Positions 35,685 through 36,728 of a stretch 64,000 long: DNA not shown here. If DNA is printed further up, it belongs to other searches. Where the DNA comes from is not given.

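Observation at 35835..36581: Uncharacterised PLC/P1-nuclease-like metal hydrolase coupled into the his operon: a candidate for the missing histidinol-phosphate phosphatase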

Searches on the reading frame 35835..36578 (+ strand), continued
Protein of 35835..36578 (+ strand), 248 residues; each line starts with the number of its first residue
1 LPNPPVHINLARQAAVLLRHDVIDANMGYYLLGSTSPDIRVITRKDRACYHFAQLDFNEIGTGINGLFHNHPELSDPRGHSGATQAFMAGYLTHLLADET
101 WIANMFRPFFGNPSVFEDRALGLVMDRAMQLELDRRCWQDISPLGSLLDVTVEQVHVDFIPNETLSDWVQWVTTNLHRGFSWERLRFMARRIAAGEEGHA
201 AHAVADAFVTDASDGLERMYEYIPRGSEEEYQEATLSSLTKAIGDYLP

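Call 27: fold_search(model_id=the predicted structure, library=pdb)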
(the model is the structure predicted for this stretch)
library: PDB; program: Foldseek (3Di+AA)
matches with E <= 10: 170; with E <= 0.001: 0
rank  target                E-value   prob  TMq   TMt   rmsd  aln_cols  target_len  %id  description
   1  8fur_C                1.1e+00  0.10  0.22  0.17  19.6       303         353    8  Crystal structure of human IDO1 with compound 11 (released 2023-04-26)
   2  9mg8_B                1.1e+00  0.09  0.20  0.15  18.6       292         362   14  Crystal Structure of b-iTHR-110 (released 2025-12-17)
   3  6e9t_A                1.2e+00  0.05  0.13  0.13  21.5       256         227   14  DHF58 filament (released 2018-11-21)
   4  8y01_R                1.4e+00  0.08  0.19  0.17  18.1       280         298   12  Cryo-EM structure of Medium-wave-sensitive opsin 1 (released 2025-02-12)
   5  5ona_A                1.6e+00  0.07  0.15  0.16  15.3       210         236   10  Drosophila Bag-of-marbles CBM peptide bound to human CAF40-CNOT1 (released 2017-12-27)
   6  4ct6_A                2.4e+00  0.06  0.14  0.14  15.4       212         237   11  CNOT9-CNOT1 complex (released 2014-05-07)
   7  2g3b_A                2.7e+00  0.06  0.16  0.19  16.0       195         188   15  Crystal structure of putative TetR-family transcriptional regulator from Rhodococcus sp. (released 2006-03-14)
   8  4u72_A                2.8e+00  0.06  0.21  0.16  19.3       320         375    9  Crystal structure of 4-phenylimidazole bound form of human indoleamine 2,3-dioxygenase (A260G mutant) (released 2015-09-02)
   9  4crv_A                2.9e+00  0.04  0.14  0.15  15.8       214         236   11  Complex of human CNOT9 and CNOT1 including two tryptophans (released 2014-05-07)
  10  6ofv                  2.9e+00  0.04  0.18  0.15  15.2       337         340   14  F95Q Epi-isozizaene synthase (released 2019-06-12)
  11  4bej_C                2.9e+00  0.02  0.13  0.08  27.3       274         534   13  Nucleotide-free Dynamin 1-like protein (DNM1L, DRP1, DLP1) (released 2013-04-24)
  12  8gr5                  3.0e+00  0.07  0.21  0.18  14.8       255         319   15  Cop4 from Antrodia cinnamomea in apo form (released 2023-09-06)
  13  4cru_A                3.0e+00  0.04  0.14  0.15  15.7       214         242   11  Complex of human CNOT9 and CNOT1 including one tryptophan (released 2014-05-07)
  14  7fhu_A                3.0e+00  0.03  0.14  0.13  19.0       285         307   10  Crystal structure of Multi-functional Polysaccharide lyase Smlt1473 from Stenotrophomonas maltophilia (strain K279a) i (released 2021-10-27)
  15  3o8j_A                3.2e+00  0.06  0.22  0.17  19.5       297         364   11  Crystal structure of 2-methylcitrate synthase (PrpC) from Salmonella typhimurium (released 2011-04-13)
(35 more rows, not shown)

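Call 30: find_encoding_contigs(protein=P0162, flank=6000, max_places=2)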
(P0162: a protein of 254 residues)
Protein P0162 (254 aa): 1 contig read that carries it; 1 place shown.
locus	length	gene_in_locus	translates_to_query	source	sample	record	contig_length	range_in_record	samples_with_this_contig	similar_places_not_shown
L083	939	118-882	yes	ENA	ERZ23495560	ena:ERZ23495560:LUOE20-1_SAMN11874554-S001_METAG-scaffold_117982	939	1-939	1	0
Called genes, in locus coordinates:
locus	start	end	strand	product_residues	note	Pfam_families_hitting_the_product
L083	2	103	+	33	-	?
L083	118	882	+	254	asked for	PF00882:Zn_dep_PLPC (weak)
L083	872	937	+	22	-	?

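Call 31: find_encoding_contigs(protein=P0143, flank=6000, max_places=2)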
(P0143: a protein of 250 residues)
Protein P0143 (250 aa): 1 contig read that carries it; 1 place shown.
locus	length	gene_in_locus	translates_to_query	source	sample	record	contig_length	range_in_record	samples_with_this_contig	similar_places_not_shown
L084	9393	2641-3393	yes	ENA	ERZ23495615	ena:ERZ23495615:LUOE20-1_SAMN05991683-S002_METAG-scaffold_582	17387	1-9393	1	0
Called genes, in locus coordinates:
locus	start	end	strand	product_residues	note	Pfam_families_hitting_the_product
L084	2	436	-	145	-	?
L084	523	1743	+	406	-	PF13393:tRNA-synt_His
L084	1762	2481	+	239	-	PF01634:HisG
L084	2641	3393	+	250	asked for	PF00882:Zn_dep_PLPC (weak)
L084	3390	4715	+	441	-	PF00815:Histidinol_dh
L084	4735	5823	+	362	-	PF00155:Aminotran_1_2, PF00266:Aminotran_5 (weak), PF04864:Alliinase_C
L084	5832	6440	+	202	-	PF00475:IGPD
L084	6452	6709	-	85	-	PF02700:PurS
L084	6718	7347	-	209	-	PF11303:DUF3105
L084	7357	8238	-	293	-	PF01259:SAICAR_synt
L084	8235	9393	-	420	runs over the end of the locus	PF00206:Lyase_1, PF10397:ADSL_C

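Call 32: find_encoding_contigs(protein=P0165, flank=6000, max_places=2)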
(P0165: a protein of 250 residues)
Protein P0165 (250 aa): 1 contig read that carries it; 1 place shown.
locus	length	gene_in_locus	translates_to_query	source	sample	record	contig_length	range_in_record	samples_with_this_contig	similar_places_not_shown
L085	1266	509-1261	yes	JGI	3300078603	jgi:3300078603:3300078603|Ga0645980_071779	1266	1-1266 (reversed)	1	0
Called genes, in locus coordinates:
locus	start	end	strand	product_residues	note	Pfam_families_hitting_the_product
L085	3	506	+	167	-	?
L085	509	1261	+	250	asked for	PF00882:Zn_dep_PLPC (weak)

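Call 33: find_encoding_contigs(protein=P0176, flank=6000, max_places=2)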
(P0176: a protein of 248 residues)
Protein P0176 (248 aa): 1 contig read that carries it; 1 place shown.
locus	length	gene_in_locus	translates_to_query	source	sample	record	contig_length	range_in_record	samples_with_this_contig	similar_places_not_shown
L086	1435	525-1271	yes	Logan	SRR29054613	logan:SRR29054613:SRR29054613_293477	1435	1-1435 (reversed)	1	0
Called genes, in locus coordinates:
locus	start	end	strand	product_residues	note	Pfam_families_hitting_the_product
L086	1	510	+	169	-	?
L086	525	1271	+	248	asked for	-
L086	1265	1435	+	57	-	?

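Call 35: search_protein_families(library=pfam, proteins=[L085:3-506:+, L086:1-510:+, L086:1265-1435:+, L081:4999-5886:+, L081:2705-4084:-, L081:4253-4999:+, P0165, P0176, P0215, P0205], max_evalue=0.01)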
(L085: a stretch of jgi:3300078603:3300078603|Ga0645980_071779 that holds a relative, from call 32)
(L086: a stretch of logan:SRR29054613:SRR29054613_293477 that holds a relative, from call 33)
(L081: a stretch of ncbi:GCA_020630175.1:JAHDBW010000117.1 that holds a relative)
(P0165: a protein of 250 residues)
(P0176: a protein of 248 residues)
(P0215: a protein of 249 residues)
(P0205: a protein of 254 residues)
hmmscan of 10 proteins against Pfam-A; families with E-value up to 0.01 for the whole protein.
L085:3-506:+ (167 aa): 1 family
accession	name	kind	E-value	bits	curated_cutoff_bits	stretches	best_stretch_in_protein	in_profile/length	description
PF01634.23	HisG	-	3.8e-23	82.6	25.5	1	1-155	16-157/158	ATP phosphoribosyltransferase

L086:1-510:+ (169 aa): 1 family
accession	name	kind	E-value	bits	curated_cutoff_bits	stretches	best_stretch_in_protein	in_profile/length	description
PF01634.23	HisG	-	1.7e-31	109.8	25.5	1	2-161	11-157/158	ATP phosphoribosyltransferase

L086:1265-1435:+ (57 aa): 0 families

L081:4999-5886:+ (295 aa): 1 family
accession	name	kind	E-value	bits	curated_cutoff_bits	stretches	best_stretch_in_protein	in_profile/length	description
PF08378.17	NERD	-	2.9e-05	25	22.1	1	65-153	32-111/111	Nuclease-related domain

L081:2705-4084:- (459 aa): 1 family
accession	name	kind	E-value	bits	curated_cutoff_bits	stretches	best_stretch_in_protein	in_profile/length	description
PF11906.13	DUF3426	-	0.0011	19.5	27.7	0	64-141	59-145/147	Protein of unknown function (DUF3426)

L081:4253-4999:+ (248 aa): 1 family
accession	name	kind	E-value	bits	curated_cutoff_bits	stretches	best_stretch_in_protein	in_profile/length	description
PF00882.24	Zn_dep_PLPC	-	4.2e-05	24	26.8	1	7-103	2-93/167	Zinc dependent phospholipase C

P0165 (250 aa): 1 family
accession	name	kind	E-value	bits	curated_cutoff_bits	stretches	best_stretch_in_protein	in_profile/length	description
PF00882.24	Zn_dep_PLPC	-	1.5e-07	32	26.8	1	7-136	2-121/167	Zinc dependent phospholipase C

P0176 (248 aa): 1 family
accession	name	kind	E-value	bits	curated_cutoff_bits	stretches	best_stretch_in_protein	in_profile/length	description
PF00882.24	Zn_dep_PLPC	-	0.002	18.5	26.8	1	7-97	2-93/167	Zinc dependent phospholipase C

P0215 (249 aa): 1 family
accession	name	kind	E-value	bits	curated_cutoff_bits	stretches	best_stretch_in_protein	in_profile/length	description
PF00882.24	Zn_dep_PLPC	-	2.3e-09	37.9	26.8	1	21-98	22-96/167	Zinc dependent phospholipase C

P0205 (254 aa): 1 family
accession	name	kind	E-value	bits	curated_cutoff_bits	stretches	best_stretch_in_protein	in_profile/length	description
PF00882.24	Zn_dep_PLPC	-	9.9e-08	32.5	26.8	1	6-99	1-93/167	Zinc dependent phospholipase C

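Call 36: find_encoding_contigs(protein=P0224, flank=6000, max_places=2)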
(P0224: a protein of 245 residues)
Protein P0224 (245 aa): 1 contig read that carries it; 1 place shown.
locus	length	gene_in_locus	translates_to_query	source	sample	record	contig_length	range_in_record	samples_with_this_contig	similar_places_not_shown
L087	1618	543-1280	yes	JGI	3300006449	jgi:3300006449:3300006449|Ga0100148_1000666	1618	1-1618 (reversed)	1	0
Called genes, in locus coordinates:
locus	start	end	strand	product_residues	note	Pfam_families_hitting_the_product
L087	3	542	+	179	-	?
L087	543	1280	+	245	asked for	-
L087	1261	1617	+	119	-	?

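Call 37: find_encoding_contigs(protein=P0163, flank=6000, max_places=2)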
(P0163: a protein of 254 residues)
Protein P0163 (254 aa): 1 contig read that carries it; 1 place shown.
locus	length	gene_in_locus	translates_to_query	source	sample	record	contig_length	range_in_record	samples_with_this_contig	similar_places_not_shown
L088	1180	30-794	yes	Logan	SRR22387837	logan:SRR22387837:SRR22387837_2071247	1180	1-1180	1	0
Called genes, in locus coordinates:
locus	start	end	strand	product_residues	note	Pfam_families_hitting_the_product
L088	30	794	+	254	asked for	-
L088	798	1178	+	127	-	?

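Call 38: search_protein_families(library=pfam, proteins=[L087:3-542:+, L087:1261-1617:+, L088:798-1178:+, L083:872-937:+], max_evalue=0.01)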
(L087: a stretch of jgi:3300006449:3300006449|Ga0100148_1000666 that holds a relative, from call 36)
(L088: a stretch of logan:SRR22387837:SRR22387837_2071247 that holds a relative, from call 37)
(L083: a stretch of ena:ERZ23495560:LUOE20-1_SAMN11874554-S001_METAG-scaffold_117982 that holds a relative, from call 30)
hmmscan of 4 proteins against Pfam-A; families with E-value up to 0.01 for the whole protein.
L087:3-542:+ (179 aa): 1 family
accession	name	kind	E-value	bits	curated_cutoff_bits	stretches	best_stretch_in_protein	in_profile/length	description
PF01634.23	HisG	-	8.3e-35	120.5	25.5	1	7-175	1-157/158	ATP phosphoribosyltransferase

L087:1261-1617:+ (119 aa): 1 family
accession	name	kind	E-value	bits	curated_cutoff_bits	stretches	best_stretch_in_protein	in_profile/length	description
PF00815.25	Histidinol_dh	-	5.4e-14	52.5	27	1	45-115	13-86/411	Histidinol dehydrogenase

L088:798-1178:+ (127 aa): 2 families
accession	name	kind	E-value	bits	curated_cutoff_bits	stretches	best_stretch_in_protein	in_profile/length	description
PF00815.25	Histidinol_dh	-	6.2e-22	78.6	27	1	29-127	13-117/411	Histidinol dehydrogenase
PF08545.16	ACP_syn_III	-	0.0057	17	24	1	77-117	24-64/80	3-Oxoacyl-[acyl-carrier-protein (ACP)] synthase III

L083:872-937:+ (22 aa): 0 families

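Call 39: find_encoding_contigs(protein=P0215, flank=6000, max_places=2)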
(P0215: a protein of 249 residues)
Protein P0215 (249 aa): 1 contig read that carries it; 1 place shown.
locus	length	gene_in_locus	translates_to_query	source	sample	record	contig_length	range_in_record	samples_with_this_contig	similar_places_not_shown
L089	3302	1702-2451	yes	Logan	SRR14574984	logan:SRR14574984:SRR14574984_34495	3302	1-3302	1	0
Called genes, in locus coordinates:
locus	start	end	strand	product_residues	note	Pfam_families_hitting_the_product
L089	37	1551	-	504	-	-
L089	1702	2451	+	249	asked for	PF00882:Zn_dep_PLPC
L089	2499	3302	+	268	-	?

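Call 40: find_encoding_contigs(protein=P0205, flank=6000, max_places=2)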
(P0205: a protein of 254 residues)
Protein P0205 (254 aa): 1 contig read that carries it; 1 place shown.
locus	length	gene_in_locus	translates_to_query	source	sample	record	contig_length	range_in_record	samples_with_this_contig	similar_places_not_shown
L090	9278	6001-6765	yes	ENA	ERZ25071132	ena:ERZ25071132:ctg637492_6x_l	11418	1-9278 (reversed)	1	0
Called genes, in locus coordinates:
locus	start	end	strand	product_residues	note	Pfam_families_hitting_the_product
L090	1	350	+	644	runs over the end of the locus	PF00662:Proton_antipo_N, PF00361:Proton_antipo_M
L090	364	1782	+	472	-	PF00361:Proton_antipo_M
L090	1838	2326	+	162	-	-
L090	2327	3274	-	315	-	PF00248:Aldo_ket_red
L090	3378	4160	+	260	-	PF03099:BPL_LplA_LipB, PF02237:BPL_C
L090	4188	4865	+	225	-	PF09335:VTT_dom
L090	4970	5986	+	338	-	PF01634:HisG, PF08029:HisG_C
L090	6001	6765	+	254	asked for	PF00882:Zn_dep_PLPC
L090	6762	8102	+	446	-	PF00815:Histidinol_dh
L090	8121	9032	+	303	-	PF02881:SRP54_N, PF06414:Zeta_toxin (weak), PF13191:AAA_16 (weak), PF13604:AAA_30 (faint), PF00448:SRP54, PF13401:AAA_22 (faint)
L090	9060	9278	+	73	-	?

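Call 53: find_related_loci(query=A3, collection=metagenome_contigs, flank=10000)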
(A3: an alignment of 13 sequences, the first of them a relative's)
Query A3 (248 aa) in metagenome_contigs; peptide patterns used: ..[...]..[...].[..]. (x = any residue, [..] = any of these).
401 stretches matched a pattern; 204 encode a relative of the query (tblastn E <= 1e-3); the best 80 are kept; 80 distinct loci.
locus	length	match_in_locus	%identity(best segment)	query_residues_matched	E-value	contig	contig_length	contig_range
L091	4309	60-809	48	1-247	1e-73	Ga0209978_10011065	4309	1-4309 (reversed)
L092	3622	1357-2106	48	1-247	2e-73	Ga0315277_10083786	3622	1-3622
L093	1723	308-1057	48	1-247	3e-75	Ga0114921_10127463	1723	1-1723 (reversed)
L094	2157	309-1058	48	1-247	4e-74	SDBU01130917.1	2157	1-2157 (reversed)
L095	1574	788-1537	46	1-247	1e-73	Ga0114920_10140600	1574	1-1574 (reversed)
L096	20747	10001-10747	45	1-247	3e-69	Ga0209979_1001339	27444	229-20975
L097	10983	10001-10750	47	1-247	2e-69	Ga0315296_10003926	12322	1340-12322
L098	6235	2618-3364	47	1-247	2e-69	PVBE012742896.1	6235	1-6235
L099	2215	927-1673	45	1-247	4e-69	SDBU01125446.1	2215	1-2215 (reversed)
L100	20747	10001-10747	45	1-247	3e-67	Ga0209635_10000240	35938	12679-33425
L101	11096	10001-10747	44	1-247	3e-67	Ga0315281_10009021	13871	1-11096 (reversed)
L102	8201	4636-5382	44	1-247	2e-66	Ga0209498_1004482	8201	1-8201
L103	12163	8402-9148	44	1-247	2e-66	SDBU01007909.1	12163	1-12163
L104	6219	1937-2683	44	1-247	2e-66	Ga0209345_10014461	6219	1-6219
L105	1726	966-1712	46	1-247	6e-69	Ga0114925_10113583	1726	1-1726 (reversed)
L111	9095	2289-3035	45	1-247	4e-65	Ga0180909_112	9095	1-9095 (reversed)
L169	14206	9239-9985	36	1-247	8e-46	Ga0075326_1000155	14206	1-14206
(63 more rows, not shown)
